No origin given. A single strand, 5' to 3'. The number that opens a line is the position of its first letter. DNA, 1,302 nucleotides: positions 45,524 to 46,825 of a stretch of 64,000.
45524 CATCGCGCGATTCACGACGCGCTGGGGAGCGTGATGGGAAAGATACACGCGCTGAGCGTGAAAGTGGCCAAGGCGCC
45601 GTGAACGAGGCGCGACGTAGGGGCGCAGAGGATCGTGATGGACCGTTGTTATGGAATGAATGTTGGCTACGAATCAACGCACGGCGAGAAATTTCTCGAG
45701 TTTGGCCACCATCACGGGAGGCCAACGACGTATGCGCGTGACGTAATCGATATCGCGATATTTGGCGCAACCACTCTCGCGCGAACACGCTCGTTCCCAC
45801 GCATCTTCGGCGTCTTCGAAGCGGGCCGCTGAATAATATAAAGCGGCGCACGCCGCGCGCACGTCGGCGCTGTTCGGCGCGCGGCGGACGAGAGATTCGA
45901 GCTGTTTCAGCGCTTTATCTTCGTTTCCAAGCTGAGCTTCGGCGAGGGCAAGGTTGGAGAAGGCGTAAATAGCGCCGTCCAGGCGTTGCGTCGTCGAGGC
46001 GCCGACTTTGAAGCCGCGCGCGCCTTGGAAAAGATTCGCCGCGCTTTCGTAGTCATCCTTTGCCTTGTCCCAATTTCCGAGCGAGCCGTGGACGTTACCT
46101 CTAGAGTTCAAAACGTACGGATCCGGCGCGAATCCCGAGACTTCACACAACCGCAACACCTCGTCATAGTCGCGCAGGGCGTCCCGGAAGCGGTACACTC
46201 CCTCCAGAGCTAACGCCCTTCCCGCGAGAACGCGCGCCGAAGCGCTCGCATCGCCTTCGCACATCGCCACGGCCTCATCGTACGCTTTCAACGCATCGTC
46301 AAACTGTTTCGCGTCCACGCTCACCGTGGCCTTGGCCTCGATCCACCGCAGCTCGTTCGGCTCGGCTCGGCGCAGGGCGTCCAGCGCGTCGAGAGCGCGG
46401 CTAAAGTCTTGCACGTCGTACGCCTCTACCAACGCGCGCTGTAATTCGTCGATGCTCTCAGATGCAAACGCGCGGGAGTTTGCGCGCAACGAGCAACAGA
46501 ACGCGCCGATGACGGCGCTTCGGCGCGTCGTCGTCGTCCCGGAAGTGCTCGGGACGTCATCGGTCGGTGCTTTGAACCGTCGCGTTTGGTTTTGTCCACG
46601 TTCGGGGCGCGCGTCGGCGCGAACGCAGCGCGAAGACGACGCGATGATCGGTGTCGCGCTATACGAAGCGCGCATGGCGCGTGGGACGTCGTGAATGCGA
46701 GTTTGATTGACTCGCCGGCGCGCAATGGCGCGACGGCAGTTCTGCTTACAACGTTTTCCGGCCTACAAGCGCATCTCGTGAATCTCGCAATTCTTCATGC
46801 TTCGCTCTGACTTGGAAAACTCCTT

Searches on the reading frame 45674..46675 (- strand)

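Call 39: search_protein_families(library=pfam, proteins=[window:45674-46675:-], max_evalue=0.001)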
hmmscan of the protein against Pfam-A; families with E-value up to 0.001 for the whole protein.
window:45674-46675:- (333 aa): 14 families
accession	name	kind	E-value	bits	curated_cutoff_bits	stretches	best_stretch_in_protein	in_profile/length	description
PF07719.23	TPR_2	-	1.2e-14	53.5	27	0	187-216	2-31/34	Tetratricopeptide repeat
PF00515.34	TPR_1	-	2.1e-14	53.1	27.8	1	187-212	2-27/34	Tetratricopeptide repeat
PF13428.12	TPR_14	-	7.2e-11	42.1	23.5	1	242-278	7-43/44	Tetratricopeptide repeat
PF13424.12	TPR_12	-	7.3e-10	39.3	30.1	0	116-178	10-76/77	Tetratricopeptide repeat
PF13371.12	TPR_9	-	1e-08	35.5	35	0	237-278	30-71/73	Tetratricopeptide repeat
PF13374.12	TPR_10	-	5e-07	30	27.5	0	154-178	9-33/42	Tetratricopeptide repeat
PF13432.12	TPR_16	-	4.2e-06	27.5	32.7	1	84-143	6-65/65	Tetratricopeptide repeat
PF23914.1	TPR_CcmH_CycH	-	1.3e-05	25.5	42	0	79-141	91-153/158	Cytochrome c-type biogenesis protein H TPR domain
PF13174.12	TPR_6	-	2e-05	25.4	26.3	0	238-269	2-33/33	Tetratricopeptide repeat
PF13414.12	TPR_11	-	2.1e-05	24.6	26.8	0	245-281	3-39/42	TPR repeat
PF14559.12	TPR_19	-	4e-05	24.3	25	1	248-292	3-47/68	Tetratricopeptide repeat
PF13181.12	TPR_8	-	0.00019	21.7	25.7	0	239-268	4-33/34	Tetratricopeptide repeat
PF13429.12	TPR_15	-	0.0006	19.8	26.2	0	219-276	130-186/280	Tetratricopeptide repeat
PF03704.23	BTAD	-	0.00086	20.1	22.1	1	194-296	14-122/146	Bacterial transcriptional activator domain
